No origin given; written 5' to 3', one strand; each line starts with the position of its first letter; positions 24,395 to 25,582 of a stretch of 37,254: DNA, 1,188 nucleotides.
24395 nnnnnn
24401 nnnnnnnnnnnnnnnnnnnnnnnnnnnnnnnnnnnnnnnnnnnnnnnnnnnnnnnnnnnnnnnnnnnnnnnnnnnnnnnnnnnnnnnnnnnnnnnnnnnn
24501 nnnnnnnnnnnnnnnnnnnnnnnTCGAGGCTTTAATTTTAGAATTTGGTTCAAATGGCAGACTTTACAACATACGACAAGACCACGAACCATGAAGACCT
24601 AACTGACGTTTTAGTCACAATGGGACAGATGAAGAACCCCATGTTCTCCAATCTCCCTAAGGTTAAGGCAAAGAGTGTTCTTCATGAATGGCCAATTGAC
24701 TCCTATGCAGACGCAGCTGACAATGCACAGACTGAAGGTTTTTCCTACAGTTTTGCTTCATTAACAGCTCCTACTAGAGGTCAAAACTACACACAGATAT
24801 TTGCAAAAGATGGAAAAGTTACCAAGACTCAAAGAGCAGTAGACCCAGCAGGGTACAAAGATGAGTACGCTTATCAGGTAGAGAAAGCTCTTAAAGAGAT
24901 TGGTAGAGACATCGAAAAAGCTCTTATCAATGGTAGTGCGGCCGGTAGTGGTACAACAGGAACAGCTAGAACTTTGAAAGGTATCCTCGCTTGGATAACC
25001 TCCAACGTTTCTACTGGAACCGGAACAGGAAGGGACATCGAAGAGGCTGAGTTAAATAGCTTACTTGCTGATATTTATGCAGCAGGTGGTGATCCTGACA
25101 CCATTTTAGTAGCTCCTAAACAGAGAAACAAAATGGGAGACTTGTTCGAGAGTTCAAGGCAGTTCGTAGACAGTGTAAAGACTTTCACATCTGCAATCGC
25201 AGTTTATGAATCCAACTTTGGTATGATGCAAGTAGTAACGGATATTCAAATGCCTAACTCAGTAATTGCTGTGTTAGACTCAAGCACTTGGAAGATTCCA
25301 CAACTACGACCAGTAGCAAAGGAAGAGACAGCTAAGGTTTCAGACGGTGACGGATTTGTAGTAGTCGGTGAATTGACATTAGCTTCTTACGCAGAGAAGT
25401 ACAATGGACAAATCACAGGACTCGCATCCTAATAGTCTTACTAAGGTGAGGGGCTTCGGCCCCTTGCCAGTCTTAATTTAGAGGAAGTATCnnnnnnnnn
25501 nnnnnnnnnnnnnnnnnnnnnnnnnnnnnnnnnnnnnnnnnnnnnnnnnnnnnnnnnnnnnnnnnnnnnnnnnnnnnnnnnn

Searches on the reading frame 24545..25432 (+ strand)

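Call 73: search_protein_families(library=pfam, proteins=[window:24545-25432:+], max_evalue=0.001)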
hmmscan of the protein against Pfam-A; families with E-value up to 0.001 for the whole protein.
window:24545-25432:+ (295 aa): 1 family
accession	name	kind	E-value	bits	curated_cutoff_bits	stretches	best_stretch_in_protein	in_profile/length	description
PF17236.8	SU10_MCP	-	6.9e-76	256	24.1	1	8-294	3-292/292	SU10 major capsid protein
